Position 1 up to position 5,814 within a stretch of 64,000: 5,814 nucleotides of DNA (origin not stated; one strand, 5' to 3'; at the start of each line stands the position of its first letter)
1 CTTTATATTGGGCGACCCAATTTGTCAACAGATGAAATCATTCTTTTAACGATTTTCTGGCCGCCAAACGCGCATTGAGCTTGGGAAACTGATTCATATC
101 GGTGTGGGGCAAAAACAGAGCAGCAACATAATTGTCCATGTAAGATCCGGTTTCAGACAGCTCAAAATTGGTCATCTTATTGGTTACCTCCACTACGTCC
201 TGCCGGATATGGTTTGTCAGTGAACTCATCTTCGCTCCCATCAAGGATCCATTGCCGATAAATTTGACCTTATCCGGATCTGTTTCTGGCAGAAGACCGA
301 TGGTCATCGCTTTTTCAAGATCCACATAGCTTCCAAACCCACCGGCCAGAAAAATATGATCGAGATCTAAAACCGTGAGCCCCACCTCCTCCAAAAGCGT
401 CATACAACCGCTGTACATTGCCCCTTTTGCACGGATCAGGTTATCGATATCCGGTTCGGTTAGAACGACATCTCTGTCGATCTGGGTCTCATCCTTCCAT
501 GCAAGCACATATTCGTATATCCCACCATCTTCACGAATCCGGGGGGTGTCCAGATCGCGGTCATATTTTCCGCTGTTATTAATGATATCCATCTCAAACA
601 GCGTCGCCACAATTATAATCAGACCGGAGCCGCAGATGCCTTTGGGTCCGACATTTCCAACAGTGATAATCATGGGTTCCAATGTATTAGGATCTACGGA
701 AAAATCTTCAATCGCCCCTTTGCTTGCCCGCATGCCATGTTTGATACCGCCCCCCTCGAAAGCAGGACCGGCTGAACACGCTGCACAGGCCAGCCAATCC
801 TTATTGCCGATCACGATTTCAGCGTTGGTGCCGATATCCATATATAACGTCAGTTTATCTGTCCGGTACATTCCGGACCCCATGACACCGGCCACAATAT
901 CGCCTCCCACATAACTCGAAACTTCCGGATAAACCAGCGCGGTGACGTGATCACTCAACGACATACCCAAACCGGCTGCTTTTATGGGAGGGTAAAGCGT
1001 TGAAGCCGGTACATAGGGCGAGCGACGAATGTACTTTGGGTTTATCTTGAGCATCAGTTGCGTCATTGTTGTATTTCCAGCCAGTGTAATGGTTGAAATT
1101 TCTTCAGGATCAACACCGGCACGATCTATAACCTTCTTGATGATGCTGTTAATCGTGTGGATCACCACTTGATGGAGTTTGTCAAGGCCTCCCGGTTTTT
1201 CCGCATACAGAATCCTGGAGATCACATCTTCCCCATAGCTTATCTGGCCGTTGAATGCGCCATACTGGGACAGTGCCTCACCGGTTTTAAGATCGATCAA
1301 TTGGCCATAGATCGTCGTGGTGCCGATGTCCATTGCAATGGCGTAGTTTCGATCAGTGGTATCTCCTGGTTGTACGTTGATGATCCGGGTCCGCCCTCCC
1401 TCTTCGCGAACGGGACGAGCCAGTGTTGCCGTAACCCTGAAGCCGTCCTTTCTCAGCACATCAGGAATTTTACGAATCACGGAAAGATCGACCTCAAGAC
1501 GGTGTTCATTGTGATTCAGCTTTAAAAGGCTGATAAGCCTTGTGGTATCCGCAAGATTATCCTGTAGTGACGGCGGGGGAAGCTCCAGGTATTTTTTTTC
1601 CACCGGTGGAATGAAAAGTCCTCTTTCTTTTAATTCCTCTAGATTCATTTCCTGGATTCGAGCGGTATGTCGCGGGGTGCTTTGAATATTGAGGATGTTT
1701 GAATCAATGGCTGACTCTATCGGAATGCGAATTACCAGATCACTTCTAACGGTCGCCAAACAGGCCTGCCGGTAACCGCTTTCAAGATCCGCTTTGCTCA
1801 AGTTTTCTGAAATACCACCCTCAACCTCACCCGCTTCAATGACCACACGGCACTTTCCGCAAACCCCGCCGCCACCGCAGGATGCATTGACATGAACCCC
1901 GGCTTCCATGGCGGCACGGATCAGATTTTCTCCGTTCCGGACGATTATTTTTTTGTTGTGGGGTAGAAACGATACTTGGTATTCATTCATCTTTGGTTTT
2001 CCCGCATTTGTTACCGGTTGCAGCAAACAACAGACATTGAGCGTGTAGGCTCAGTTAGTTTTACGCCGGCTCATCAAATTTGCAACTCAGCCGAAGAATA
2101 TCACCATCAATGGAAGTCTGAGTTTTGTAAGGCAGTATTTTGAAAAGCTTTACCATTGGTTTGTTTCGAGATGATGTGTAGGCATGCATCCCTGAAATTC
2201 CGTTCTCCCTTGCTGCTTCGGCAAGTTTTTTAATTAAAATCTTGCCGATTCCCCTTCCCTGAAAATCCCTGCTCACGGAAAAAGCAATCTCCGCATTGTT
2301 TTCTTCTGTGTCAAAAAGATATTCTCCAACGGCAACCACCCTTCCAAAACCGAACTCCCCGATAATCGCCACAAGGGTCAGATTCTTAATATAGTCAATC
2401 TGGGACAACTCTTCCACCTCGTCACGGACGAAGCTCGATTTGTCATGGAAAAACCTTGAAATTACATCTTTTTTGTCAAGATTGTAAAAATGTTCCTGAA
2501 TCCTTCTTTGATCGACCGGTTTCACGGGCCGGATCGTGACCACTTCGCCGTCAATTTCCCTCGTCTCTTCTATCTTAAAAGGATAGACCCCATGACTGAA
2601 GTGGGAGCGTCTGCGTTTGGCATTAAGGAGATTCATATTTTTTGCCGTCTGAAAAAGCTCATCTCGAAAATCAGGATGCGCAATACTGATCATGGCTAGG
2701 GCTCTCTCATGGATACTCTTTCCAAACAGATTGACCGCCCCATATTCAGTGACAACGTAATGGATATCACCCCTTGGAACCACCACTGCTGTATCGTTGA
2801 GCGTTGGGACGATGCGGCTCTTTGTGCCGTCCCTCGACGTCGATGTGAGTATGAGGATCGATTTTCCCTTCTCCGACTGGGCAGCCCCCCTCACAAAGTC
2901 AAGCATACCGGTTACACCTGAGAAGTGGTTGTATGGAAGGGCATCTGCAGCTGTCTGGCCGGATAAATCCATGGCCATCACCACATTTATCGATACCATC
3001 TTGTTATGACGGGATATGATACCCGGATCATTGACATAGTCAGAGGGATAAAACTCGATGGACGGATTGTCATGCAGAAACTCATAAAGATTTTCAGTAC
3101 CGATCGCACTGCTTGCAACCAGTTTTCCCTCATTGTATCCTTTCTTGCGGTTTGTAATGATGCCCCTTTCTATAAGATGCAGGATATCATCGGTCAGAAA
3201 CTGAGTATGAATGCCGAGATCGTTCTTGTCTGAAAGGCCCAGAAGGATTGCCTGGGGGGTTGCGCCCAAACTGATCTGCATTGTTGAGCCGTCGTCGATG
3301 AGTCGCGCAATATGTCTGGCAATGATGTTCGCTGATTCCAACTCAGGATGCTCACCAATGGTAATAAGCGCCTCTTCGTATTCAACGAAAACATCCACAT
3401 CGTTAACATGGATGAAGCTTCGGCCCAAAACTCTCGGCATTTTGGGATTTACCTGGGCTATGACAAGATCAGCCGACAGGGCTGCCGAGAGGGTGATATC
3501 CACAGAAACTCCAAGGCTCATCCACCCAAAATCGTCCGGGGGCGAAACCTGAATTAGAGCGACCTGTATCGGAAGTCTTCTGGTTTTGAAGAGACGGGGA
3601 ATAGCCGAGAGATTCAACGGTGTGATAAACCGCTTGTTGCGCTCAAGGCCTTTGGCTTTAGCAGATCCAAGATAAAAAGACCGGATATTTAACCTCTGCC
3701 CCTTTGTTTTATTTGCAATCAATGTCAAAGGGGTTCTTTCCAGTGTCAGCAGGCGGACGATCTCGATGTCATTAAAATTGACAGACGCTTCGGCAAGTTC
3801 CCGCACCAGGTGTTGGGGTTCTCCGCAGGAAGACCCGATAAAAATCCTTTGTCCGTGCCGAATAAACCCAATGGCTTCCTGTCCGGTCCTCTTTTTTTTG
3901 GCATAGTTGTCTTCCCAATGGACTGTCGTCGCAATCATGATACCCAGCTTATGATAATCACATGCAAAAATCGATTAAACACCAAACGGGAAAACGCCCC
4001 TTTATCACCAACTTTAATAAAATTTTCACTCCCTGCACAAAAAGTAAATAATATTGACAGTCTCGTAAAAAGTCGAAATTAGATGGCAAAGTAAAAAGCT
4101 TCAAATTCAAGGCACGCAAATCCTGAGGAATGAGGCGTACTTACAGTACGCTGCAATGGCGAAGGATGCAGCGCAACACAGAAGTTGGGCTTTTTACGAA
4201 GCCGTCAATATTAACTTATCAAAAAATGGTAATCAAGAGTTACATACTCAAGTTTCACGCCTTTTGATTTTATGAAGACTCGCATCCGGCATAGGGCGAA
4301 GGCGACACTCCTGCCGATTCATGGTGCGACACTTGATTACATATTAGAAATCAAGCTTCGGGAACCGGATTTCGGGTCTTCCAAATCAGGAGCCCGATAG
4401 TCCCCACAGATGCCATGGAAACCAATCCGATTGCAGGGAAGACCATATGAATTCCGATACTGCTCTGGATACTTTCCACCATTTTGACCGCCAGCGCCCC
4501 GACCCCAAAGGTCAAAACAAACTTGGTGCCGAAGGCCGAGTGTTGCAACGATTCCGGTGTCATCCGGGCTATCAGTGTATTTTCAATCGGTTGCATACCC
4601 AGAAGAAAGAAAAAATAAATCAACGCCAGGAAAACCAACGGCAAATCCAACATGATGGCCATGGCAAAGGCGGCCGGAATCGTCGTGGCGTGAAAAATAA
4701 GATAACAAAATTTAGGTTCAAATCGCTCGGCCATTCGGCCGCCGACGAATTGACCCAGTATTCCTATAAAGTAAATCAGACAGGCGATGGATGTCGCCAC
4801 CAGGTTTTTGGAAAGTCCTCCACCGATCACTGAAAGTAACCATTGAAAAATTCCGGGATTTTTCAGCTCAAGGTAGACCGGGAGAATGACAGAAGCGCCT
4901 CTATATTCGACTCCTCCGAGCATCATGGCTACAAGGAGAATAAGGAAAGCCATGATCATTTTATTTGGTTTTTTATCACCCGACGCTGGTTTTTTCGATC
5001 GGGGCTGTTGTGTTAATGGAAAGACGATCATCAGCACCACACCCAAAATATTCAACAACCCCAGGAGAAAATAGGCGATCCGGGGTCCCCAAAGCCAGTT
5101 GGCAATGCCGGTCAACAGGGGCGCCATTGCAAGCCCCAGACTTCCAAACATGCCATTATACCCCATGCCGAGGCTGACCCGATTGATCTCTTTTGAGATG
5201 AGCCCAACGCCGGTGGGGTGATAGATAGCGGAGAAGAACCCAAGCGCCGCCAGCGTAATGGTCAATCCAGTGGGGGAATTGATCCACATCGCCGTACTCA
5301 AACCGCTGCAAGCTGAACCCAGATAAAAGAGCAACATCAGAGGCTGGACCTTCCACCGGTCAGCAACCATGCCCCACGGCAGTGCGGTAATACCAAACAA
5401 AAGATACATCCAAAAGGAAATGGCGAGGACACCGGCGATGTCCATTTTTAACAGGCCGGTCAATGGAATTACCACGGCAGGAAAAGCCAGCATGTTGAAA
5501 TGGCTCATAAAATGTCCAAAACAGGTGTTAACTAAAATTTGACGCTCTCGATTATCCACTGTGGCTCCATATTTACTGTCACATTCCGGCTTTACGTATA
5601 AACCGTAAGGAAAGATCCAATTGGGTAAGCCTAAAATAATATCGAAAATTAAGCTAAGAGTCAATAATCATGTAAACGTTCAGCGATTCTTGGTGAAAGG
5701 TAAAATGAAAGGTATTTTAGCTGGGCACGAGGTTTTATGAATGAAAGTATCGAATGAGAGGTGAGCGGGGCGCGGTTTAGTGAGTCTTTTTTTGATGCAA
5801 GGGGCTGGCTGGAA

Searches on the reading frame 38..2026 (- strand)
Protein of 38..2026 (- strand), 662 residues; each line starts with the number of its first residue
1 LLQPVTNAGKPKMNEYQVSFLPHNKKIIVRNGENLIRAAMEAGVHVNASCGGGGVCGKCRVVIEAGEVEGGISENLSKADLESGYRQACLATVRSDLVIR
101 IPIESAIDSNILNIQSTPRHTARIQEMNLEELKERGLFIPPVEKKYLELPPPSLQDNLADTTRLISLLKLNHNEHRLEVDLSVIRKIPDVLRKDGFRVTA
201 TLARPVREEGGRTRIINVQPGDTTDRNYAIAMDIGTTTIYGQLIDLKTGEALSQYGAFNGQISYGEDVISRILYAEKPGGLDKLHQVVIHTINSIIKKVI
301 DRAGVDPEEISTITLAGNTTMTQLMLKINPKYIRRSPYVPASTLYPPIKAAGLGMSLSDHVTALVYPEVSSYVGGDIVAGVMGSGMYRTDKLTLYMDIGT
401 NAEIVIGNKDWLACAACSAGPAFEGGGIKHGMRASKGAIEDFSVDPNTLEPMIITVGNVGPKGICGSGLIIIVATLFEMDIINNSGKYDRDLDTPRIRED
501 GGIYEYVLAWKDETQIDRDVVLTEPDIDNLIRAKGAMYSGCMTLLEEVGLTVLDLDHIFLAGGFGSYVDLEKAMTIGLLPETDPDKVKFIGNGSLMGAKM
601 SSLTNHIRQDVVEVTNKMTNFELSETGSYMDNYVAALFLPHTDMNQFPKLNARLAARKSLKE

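Call 10: search_protein_families(library=pfam, proteins=[window:38-2026:-])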
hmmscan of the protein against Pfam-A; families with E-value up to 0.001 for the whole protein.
window:38-2026:- (662 aa): 5 families
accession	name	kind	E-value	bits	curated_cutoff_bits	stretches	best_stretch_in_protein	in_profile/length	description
PF14574.11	RACo_C_ter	-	3e-107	358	27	1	392-650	2-260/261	C-terminal domain of RACo the ASKHA domain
PF17651.6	Raco_middle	-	6.6e-59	198.6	26.8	1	228-388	1-162/163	RACo middle region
PF17650.6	RACo_linker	-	9.1e-24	83.5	26.2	1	133-225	3-86/86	RACo linker region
PF00111.32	Fer2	-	1.1e-12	48.1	21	1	25-93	8-76/77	2Fe-2S iron-sulfur cluster binding domain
PF13510.11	Fer2_4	-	0.0008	19.9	22.8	0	18-100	4-78/82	2Fe-2S iron-sulfur cluster binding domain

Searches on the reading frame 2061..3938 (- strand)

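Call 10: search_protein_families(library=pfam, proteins=[window:2061-3938:-])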
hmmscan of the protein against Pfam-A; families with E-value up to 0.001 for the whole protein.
window:2061-3938:- (625 aa): 6 families
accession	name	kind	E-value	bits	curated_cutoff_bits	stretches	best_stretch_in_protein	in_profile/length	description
PF13336.12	AcetylCoA_hyd_C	-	3.2e-59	199.7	23.7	1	280-431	1-153/154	Acetyl-CoA hydrolase/transferase C-terminal domain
PF02550.21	AcetylCoA_hydro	-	6.5e-19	69.2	24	1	10-194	3-196/198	Acetyl-CoA hydrolase/transferase N-terminal domain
PF00583.31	Acetyltransf_1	-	1.2e-11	45.3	20.7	1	513-600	24-113/116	Acetyltransferase (GNAT) family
PF00455.28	DeoRC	-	2.4e-06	28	31.8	0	205-246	8-49/160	DeoR C terminal sensor domain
PF13508.13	Acetyltransf_7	-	7.7e-06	26.6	27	1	532-587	12-66/84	Acetyltransferase (GNAT) domain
PF13302.13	Acetyltransf_3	-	0.00049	21.2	25.4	1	537-600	66-133/138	Acetyltransferase (GNAT) domain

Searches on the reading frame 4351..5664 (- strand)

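Call 10: search_protein_families(library=pfam, proteins=[window:4351-5664:-])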
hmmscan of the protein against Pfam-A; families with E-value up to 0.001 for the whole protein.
window:4351-5664:- (437 aa): 1 family
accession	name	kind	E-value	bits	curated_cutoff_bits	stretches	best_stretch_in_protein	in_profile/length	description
PF07690.21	MFS_1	-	8.8e-25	87.8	33.4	1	48-390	2-344/347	Major Facilitator Superfamily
